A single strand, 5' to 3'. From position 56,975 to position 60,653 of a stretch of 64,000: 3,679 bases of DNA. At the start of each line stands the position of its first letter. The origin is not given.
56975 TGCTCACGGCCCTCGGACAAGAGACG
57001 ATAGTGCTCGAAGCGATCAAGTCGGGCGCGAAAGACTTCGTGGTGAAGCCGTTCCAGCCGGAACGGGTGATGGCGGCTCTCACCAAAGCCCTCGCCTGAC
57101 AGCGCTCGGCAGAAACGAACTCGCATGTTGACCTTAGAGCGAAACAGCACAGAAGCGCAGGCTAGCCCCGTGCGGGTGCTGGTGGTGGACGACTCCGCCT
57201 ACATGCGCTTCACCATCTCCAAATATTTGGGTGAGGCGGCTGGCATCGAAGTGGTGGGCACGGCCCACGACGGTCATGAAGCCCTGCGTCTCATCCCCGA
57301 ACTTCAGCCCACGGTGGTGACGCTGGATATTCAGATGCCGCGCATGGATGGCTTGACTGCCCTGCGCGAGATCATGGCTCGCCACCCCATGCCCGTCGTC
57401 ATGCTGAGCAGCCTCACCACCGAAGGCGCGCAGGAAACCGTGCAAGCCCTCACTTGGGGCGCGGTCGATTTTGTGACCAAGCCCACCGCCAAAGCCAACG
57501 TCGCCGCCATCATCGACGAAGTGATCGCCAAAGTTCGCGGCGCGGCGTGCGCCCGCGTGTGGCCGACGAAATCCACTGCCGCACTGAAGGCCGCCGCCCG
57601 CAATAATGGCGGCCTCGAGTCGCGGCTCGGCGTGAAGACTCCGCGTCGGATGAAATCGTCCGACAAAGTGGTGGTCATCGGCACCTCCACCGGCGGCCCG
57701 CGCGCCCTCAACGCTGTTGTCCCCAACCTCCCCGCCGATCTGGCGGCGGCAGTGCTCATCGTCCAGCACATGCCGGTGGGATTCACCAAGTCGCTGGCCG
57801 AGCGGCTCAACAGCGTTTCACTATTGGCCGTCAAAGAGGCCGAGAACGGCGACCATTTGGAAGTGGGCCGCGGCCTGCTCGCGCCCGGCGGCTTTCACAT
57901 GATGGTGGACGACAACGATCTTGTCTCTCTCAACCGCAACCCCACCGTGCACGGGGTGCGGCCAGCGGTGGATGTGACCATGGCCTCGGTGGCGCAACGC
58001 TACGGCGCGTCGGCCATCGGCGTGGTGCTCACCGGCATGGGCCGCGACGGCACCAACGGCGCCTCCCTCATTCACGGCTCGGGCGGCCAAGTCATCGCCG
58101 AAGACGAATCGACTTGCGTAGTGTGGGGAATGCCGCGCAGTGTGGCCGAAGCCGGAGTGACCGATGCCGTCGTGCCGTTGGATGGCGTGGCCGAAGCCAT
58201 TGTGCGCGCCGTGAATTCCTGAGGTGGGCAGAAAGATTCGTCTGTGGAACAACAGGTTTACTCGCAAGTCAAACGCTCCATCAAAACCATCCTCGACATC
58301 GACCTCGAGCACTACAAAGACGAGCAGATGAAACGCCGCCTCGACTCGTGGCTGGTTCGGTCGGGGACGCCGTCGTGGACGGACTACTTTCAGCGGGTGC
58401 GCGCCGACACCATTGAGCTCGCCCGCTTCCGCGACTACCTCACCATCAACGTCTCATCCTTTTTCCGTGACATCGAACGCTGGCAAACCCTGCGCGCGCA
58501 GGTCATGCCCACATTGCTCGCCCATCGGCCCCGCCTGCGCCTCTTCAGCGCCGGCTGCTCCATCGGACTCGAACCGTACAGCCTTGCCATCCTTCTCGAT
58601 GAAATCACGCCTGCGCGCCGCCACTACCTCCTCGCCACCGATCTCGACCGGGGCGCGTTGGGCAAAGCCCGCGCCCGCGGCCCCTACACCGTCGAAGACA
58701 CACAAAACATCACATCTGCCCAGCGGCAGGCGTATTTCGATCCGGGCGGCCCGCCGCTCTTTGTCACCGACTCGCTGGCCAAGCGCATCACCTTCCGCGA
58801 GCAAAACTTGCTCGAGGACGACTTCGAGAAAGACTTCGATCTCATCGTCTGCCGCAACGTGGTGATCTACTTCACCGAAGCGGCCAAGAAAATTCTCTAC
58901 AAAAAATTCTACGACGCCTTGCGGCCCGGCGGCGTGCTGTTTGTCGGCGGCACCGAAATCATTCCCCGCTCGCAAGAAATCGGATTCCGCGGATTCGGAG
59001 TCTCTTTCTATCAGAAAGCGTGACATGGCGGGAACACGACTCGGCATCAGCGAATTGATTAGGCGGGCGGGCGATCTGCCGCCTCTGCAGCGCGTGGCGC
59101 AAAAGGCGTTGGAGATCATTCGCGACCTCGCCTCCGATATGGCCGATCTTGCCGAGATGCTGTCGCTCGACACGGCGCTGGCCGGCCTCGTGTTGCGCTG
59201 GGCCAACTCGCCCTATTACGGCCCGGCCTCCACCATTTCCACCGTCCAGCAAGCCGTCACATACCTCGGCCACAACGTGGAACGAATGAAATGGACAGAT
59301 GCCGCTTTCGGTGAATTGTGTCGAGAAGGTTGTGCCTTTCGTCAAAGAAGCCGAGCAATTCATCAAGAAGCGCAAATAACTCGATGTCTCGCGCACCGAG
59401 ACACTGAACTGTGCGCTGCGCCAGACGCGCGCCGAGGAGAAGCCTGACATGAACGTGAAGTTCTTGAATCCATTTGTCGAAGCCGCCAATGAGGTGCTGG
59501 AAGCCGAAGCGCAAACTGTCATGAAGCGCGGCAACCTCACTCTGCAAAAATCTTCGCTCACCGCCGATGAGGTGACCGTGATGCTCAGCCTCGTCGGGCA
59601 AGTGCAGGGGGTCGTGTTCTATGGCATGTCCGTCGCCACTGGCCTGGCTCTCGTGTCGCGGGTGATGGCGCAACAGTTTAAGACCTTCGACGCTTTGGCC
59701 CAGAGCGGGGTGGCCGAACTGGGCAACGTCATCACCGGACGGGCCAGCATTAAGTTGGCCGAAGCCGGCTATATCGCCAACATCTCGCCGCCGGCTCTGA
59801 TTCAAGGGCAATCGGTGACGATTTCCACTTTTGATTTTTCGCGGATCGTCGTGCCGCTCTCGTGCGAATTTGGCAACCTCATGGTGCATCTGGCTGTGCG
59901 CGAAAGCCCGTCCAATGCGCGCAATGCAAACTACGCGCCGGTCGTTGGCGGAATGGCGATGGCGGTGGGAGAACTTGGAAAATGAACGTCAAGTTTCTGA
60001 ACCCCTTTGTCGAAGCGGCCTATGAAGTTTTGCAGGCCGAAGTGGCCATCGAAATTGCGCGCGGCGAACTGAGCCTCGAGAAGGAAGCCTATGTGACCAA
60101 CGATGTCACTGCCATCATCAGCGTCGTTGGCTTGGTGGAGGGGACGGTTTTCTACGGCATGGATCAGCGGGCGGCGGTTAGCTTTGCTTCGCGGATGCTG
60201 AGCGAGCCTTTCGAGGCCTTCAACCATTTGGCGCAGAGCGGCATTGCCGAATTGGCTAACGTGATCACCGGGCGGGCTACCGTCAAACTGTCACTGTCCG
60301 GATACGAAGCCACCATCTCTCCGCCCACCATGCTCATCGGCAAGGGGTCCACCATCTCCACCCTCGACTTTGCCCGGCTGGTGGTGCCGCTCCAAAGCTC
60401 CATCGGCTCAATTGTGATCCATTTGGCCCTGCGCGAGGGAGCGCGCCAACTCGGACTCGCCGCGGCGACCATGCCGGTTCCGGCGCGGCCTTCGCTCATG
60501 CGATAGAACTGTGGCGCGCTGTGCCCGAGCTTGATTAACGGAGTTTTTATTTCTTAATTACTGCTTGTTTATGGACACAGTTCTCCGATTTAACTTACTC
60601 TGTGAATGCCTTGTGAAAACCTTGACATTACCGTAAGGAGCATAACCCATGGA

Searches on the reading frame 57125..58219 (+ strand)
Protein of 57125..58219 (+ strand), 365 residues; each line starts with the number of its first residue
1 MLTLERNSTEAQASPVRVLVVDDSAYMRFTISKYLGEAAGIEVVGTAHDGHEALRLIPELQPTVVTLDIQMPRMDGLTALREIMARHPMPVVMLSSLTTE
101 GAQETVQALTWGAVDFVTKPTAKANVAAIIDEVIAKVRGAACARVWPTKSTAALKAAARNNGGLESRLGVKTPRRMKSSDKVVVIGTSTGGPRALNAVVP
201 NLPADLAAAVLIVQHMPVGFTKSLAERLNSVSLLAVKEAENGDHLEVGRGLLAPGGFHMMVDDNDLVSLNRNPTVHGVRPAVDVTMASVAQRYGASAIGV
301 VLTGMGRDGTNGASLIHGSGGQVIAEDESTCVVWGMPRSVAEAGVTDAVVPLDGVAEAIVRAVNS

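Call 30: search_protein_families(library=pfam, proteins=[window:57125-58219:+], max_evalue=0.001)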
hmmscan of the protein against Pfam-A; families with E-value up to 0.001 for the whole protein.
window:57125-58219:+ (365 aa): 2 families
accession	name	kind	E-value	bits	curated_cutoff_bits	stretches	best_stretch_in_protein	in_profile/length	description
PF01339.22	CheB_methylest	-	3.1e-63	213.1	24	1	183-359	1-174/174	CheB methylesterase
PF00072.30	Response_reg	-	1.5e-24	86.8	30.2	1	18-130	1-110/111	Response regulator receiver domain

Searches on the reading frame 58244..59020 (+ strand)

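Call 84: search_protein_families(library=pfam, proteins=[window:58244-59020:+], max_evalue=0.001)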
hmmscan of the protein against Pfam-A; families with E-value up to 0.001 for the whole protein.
window:58244-59020:+ (259 aa): 5 families
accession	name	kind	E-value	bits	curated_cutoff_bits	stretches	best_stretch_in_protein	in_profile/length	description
PF01739.24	CheR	-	5.1e-45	153.8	27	1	69-244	1-183/195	CheR methyltransferase, SAM binding domain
PF03705.20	CheR_N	-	3e-09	36.9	27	1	6-55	3-52/53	CheR methyltransferase, all-alpha domain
PF08242.18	Methyltransf_12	-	2e-07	32.1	30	1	179-232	48-98/98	Methyltransferase domain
PF13649.12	Methyltransf_25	-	1.2e-05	26.4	27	1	181-230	47-97/97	Methyltransferase domain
PF08241.18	Methyltransf_11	-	0.00093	20.2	21.2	0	182-234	44-95/95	Methyltransferase domain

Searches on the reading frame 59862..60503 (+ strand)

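Call 84: search_protein_families(library=pfam, proteins=[window:59862-60503:+], max_evalue=0.001)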
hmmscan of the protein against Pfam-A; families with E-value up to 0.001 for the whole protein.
window:59862-60503:+ (214 aa): 1 family
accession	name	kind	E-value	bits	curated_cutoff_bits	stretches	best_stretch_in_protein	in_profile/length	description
PF13690.11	CheX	-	2.1e-14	53.8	27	1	82-176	1-92/94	Chemotaxis phosphatase CheX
